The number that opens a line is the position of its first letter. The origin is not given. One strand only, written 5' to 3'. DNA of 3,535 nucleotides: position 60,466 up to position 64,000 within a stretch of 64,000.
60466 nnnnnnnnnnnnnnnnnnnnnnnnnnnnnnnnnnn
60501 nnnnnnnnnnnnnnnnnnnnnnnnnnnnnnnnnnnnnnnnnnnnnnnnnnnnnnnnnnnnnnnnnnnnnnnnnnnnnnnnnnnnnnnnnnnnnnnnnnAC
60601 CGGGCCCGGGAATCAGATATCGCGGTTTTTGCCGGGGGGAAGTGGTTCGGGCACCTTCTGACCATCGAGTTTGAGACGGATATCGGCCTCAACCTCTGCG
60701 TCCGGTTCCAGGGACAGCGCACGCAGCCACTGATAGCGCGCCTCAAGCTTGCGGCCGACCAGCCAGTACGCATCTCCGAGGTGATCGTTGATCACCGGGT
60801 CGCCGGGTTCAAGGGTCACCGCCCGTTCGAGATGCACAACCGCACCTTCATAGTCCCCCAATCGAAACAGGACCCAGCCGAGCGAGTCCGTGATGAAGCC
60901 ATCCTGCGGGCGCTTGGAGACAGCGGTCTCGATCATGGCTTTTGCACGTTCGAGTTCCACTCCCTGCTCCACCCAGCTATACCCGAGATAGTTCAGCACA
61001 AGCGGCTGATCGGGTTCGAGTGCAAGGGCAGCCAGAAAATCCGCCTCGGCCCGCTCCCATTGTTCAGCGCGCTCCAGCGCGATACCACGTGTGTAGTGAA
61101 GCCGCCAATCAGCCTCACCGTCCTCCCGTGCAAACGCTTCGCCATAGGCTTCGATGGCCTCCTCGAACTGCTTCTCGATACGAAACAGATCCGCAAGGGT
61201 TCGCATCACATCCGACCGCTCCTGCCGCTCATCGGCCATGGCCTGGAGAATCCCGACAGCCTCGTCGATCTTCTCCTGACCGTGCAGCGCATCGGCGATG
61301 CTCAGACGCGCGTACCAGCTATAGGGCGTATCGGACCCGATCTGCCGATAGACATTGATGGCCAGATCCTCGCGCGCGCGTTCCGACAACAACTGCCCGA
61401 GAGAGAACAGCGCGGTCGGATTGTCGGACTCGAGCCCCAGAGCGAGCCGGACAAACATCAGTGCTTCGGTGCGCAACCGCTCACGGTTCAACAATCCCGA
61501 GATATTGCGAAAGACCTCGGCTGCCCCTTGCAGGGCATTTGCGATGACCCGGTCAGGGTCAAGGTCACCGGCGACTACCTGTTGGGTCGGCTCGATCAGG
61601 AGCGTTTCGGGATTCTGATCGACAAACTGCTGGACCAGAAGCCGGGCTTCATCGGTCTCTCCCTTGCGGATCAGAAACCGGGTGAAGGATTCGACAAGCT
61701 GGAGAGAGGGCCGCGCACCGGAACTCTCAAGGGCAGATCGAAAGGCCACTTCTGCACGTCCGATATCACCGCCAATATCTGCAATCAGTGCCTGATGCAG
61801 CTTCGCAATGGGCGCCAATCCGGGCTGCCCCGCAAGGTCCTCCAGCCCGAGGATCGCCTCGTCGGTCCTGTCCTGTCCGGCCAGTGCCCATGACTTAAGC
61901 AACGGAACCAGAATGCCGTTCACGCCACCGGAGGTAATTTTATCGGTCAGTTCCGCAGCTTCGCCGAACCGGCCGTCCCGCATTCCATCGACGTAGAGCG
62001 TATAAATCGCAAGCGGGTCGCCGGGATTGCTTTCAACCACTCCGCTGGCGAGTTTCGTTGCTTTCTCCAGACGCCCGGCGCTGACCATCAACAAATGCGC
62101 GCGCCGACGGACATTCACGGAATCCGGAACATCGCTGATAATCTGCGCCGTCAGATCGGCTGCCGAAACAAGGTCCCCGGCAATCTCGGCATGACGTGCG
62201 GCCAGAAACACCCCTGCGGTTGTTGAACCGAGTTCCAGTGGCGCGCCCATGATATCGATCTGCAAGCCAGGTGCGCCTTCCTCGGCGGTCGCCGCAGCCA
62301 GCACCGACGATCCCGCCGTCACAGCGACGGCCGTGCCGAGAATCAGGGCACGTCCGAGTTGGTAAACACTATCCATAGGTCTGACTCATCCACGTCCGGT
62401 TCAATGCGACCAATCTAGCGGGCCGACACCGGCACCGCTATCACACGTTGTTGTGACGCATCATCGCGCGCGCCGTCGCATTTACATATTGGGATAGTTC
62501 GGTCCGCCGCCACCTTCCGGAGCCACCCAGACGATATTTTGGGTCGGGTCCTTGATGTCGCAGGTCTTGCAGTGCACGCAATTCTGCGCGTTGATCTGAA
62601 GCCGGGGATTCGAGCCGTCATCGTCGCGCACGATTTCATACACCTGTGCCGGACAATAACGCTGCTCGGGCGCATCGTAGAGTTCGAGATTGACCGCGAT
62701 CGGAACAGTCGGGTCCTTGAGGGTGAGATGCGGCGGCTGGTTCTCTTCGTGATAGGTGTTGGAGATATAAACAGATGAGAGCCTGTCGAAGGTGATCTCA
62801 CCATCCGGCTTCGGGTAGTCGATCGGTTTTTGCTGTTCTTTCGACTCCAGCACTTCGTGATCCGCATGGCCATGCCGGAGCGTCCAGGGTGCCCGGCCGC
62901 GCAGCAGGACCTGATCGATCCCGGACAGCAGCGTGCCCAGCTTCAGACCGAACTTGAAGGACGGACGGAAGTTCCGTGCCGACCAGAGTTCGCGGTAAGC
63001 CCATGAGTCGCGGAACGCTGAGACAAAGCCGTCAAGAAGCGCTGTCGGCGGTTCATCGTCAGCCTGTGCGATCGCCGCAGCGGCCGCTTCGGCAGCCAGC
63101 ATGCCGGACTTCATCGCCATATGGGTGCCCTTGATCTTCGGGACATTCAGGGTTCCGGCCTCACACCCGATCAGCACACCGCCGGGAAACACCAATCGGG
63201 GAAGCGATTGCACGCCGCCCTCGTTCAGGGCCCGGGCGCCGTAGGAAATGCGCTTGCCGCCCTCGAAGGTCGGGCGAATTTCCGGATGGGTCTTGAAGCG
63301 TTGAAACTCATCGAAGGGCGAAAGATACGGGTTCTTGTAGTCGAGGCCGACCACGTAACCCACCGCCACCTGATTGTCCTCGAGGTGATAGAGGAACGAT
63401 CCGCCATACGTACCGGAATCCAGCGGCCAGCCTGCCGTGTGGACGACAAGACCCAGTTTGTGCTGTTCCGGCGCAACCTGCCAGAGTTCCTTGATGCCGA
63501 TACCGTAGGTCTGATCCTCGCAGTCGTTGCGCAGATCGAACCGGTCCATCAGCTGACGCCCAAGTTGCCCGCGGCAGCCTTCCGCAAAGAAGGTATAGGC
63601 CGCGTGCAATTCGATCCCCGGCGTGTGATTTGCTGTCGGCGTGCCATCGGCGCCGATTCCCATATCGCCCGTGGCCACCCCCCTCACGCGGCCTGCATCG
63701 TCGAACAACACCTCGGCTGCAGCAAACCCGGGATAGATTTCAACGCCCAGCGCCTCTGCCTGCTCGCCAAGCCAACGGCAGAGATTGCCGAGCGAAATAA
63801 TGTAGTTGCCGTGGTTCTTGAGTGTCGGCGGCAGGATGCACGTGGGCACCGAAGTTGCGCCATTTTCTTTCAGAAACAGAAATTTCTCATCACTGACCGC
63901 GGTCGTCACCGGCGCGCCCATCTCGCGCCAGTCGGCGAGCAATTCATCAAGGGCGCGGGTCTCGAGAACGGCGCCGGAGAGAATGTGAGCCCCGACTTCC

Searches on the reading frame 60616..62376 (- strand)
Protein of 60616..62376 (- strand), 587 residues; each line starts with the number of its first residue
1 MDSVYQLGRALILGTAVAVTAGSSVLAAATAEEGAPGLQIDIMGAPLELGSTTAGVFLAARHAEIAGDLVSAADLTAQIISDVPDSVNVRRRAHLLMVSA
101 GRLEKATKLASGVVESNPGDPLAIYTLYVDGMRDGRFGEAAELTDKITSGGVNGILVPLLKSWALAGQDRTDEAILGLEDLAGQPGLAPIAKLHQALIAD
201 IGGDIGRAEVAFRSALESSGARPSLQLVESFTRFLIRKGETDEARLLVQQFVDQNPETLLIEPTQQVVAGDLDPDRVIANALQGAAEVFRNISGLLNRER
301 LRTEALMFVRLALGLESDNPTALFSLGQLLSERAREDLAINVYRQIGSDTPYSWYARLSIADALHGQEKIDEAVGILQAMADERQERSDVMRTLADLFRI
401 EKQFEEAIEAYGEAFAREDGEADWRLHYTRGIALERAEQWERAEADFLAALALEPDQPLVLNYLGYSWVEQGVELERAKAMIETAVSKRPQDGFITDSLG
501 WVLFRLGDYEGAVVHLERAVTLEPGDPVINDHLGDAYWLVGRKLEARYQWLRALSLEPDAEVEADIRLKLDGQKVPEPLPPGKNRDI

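Call 30: search_protein_families(library=pfam, proteins=[window:60616-62376:-], max_evalue=0.0001)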
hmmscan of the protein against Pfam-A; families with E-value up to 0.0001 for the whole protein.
window:60616-62376:- (587 aa): 16 families
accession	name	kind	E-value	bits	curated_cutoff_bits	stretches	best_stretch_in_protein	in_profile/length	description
PF07719.23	TPR_2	-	5.7e-23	79.5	27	0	425-456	2-33/34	Tetratricopeptide repeat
PF14559.12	TPR_19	-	1.5e-21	76.9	25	0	338-390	9-61/68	Tetratricopeptide repeat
PF13428.12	TPR_14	-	4.2e-18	64.5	23.5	0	498-533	6-41/44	Tetratricopeptide repeat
PF00515.34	TPR_1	-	7.9e-17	60.7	27.8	0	499-525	7-33/34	Tetratricopeptide repeat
PF13414.12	TPR_11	-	7.8e-16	57.9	26.8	1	502-541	3-42/42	TPR repeat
PF13432.12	TPR_16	-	1.4e-14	54.6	32.7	0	403-458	12-65/65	Tetratricopeptide repeat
PF13181.12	TPR_8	-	1.3e-11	44.1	25.7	0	499-525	7-33/34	Tetratricopeptide repeat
PF13424.12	TPR_12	-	1.9e-10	41.2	30.1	0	476-521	27-73/77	Tetratricopeptide repeat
PF13431.12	TPR_17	-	5.9e-10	39.1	24.4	0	483-512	3-32/34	Tetratricopeptide repeat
PF13174.12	TPR_6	-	1.2e-09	38.6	26.3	0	499-524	6-31/33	Tetratricopeptide repeat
PF09976.15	TPR_21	-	7.5e-08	32.8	25.5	0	347-422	106-180/193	Tetratricopeptide repeat-like domain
PF23914.1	TPR_CcmH_CycH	-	3.4e-07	30.7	42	0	309-412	39-145/158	Cytochrome c-type biogenesis protein H TPR domain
PF12895.13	ANAPC3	-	2.8e-06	28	27.2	0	304-378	7-80/82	Anaphase-promoting complex, cyclosome, subunit 3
PF13371.12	TPR_9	-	4.1e-06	27.2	35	0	423-458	28-63/73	Tetratricopeptide repeat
PF13176.12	TPR_7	-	8.6e-05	22.8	27.9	0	498-527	4-35/36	Tetratricopeptide repeat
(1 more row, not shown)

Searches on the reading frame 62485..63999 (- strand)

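Call 30: search_protein_families(library=pfam, proteins=[window:62485-63999:-], max_evalue=0.0001)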
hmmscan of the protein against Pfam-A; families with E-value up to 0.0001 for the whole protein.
window:62485-63999:- (505 aa): 2 families
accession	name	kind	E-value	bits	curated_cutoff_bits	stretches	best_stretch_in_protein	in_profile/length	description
PF05187.19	Fer4_ETF_QO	-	1.8e-51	173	24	1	400-502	1-103/104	Electron transfer flavoprotein-ubiquinone oxidoreductase, 4Fe-4S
PF21162.3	ETFQO_UQ-bd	-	1.2e-44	151.2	27.7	1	165-258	1-96/96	ETF-QO, ubiquinone-binding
